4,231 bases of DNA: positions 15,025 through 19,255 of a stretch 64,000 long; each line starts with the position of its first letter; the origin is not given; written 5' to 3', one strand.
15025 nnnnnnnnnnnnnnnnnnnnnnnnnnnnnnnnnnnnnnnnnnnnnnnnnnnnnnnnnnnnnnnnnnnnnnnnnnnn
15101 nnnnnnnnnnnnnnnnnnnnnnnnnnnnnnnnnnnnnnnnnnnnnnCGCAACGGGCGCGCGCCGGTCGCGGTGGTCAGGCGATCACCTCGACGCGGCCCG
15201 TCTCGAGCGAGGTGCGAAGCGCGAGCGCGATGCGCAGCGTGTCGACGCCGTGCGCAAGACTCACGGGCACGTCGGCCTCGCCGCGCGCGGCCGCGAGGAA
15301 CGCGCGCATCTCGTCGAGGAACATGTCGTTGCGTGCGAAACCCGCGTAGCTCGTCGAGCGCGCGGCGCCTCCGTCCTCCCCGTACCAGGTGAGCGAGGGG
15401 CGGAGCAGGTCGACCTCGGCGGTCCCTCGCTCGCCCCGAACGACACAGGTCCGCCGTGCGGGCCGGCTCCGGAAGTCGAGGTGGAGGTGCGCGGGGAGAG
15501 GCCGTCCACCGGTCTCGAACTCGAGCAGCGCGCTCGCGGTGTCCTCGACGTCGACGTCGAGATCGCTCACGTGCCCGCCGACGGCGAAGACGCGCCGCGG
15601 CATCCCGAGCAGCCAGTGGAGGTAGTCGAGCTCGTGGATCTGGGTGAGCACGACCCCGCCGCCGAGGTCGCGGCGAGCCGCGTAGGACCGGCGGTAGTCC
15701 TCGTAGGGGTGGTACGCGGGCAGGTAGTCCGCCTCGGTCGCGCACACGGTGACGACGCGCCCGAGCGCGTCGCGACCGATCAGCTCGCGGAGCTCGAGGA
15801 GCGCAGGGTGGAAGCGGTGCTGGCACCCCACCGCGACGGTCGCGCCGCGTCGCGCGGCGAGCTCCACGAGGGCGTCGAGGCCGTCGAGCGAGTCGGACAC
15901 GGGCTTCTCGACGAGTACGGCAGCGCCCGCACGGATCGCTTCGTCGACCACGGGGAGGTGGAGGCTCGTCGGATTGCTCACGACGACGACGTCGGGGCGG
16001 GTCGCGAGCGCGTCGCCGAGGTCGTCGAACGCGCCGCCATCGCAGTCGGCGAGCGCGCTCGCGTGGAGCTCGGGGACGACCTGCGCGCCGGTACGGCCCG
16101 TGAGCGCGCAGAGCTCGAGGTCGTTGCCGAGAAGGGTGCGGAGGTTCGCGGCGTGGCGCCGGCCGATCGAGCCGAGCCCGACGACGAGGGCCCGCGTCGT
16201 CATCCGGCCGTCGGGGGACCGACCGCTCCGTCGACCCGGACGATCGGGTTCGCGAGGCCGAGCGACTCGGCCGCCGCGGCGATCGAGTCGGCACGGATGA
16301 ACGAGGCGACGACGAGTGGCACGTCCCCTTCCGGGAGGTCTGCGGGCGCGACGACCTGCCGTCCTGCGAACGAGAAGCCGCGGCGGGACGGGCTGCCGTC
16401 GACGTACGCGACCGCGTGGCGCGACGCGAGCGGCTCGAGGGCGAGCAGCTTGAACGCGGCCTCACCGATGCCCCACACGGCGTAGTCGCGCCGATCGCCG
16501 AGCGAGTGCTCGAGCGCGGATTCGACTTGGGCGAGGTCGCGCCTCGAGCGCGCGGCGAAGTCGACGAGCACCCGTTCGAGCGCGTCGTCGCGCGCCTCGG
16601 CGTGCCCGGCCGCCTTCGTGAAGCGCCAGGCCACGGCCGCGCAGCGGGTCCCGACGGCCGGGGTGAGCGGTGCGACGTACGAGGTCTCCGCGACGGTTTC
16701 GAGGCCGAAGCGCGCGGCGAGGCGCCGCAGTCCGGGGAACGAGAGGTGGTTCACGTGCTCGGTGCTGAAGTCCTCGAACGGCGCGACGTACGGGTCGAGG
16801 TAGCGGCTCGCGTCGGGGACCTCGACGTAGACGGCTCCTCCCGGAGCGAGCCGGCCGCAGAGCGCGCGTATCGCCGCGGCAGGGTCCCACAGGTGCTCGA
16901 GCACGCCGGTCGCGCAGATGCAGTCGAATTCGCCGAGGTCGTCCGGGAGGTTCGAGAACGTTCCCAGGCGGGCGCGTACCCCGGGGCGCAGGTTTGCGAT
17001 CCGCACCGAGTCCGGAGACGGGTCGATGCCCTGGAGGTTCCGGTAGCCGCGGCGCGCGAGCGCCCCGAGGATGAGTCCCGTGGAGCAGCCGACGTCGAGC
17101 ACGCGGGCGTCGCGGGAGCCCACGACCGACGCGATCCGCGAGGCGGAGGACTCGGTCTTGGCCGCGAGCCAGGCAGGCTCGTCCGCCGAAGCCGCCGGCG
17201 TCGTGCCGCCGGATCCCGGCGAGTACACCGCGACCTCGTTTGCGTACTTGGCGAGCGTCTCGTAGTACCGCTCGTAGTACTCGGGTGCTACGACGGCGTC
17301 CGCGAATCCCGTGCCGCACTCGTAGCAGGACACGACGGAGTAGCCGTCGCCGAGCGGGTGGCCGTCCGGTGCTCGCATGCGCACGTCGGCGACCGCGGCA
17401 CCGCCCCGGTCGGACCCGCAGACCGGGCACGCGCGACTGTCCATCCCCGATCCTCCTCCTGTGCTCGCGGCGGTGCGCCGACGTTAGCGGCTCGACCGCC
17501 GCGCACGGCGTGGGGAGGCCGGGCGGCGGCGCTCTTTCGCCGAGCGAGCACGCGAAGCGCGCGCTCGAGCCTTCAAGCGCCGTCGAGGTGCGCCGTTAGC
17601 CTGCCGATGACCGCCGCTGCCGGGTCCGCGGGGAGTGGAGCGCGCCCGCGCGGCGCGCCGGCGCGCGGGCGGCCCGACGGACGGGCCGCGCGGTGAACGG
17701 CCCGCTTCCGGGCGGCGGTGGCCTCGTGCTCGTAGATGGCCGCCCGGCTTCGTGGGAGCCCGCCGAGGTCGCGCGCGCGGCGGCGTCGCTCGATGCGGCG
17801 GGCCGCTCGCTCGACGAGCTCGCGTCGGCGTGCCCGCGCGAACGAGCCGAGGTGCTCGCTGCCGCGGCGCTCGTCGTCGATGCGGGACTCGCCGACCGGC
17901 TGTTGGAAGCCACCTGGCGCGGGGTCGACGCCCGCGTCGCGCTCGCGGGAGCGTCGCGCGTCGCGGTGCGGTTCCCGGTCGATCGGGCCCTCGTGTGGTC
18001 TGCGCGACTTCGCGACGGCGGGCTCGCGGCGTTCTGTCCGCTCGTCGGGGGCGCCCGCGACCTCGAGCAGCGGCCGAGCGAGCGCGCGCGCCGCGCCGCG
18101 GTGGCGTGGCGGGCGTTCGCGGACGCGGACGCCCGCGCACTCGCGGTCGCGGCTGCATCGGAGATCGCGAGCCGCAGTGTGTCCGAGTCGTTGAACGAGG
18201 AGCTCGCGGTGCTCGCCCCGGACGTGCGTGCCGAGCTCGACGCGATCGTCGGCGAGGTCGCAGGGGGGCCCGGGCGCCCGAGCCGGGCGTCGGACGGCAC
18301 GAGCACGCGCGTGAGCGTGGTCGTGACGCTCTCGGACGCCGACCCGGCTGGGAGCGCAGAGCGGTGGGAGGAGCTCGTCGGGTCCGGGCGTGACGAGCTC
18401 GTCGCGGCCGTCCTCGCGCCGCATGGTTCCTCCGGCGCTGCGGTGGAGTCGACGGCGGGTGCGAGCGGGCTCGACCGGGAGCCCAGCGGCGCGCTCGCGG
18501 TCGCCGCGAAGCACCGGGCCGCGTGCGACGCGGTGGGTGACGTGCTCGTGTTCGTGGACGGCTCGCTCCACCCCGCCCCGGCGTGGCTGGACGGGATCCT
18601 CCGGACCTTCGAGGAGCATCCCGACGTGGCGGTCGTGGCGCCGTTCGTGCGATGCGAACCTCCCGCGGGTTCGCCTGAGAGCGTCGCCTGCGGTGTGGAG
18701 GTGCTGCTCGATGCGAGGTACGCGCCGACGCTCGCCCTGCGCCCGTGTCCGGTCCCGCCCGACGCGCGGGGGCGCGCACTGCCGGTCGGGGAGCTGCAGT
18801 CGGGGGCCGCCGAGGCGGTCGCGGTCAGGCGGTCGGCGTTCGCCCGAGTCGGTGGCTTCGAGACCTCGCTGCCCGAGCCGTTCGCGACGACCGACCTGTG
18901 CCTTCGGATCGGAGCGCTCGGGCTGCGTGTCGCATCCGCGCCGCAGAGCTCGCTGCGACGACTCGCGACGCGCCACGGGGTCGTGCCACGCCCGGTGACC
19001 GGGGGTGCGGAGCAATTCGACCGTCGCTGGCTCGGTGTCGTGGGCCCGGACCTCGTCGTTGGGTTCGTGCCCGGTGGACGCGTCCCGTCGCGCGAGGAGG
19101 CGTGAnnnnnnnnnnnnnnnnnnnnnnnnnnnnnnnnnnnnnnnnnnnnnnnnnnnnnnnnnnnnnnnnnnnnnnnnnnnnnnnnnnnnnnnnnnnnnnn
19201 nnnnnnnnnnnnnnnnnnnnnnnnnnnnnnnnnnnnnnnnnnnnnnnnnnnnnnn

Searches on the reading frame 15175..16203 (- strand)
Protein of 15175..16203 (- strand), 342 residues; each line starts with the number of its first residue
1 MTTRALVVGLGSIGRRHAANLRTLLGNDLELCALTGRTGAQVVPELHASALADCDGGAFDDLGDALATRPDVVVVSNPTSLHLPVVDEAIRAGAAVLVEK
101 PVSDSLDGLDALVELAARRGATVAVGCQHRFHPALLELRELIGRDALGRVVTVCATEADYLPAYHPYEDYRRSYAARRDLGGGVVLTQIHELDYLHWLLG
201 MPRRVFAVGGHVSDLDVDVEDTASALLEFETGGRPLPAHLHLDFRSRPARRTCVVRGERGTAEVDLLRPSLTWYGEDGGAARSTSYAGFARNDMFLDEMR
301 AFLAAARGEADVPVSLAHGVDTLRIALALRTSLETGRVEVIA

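Call 8: search_protein_families(library=pfam, proteins=[window:15175-16203:-], max_evalue=0.01)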
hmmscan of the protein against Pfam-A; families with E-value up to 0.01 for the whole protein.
window:15175-16203:- (342 aa): 3 families
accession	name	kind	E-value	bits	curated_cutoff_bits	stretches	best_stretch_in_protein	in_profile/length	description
PF22725.1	GFO_IDH_MocA_C3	-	7.9e-18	65.1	27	1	136-263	2-124/124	GFO/IDH/MocA C-terminal domain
PF01408.29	GFO_IDH_MocA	-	3.8e-16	60.3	24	1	4-126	2-119/120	Oxidoreductase family, NAD-binding Rossmann fold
PF02894.22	GFO_IDH_MocA_C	-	2.1e-12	47.8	22.9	1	139-338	1-216/218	Oxidoreductase family, C-terminal alpha/beta domain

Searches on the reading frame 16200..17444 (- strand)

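Call 8: search_protein_families(library=pfam, proteins=[window:16200-17444:-], max_evalue=0.01)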
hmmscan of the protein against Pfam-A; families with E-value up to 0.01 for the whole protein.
window:16200-17444:- (414 aa): 6 families
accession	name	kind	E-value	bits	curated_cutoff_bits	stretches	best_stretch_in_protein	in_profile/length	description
PF13489.12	Methyltransf_23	-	1.4e-22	80.7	27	1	110-252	21-163/164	Methyltransferase domain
PF13649.12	Methyltransf_25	-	1.2e-14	55.2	27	1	115-203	1-97/97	Methyltransferase domain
PF08241.18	Methyltransf_11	-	3.4e-14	53.7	21.2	1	116-206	1-94/95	Methyltransferase domain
PF08242.18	Methyltransf_12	-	8e-12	46.2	30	1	116-204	1-97/98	Methyltransferase domain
PF13847.12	Methyltransf_31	-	2.9e-09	37.2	27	1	112-217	4-119/145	Methyltransferase domain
PF08003.17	Methyltransf_9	-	0.0043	16.5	23.8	1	111-208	115-218/315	Protein of unknown function (DUF1698)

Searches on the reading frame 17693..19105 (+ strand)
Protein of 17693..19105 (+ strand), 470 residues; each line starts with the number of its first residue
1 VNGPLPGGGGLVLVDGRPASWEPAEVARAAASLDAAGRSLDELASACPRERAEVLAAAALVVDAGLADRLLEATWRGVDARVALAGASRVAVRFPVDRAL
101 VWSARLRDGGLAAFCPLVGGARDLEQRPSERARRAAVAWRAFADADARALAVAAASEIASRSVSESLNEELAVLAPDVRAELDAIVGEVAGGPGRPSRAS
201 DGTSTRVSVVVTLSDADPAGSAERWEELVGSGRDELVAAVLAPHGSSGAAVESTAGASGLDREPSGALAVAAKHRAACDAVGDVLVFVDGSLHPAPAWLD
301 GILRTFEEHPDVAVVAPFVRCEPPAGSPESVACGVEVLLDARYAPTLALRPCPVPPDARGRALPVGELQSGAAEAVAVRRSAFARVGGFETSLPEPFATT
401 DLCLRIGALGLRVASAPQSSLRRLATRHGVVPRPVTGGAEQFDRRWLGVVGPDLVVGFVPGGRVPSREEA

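Call 8: search_protein_families(library=pfam, proteins=[window:17693-19105:+], max_evalue=0.01)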
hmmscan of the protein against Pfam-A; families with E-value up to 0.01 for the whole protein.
window:17693-19105:+ (470 aa): 0 families
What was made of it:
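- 17693..19105 (+): 470-aa island protein: copy of the helical-module motif (aa 66-123) plus a degenerate GT-A-like region. No Pfam hit (call 8).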

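Call 11: search_protein_families(library=ncbifam, proteins=[window:17693-19105:+], max_evalue=0.001)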
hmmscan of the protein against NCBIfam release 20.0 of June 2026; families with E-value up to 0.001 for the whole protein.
window:17693-19105:+ (470 aa): 1 family
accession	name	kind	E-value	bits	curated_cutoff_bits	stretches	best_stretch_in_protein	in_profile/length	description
NF041875.1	EPS_EpsD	equivalog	0.00028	20.4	370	0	269-317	67-115/325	exopolysaccharide biosynthesis glycosyltransferase EpsD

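Call 82: search_solved_structures(query=window:17693-19105:+, max_evalue=1)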
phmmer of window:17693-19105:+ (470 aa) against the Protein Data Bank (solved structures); distinct sequences matched with E-value up to 1: 0.
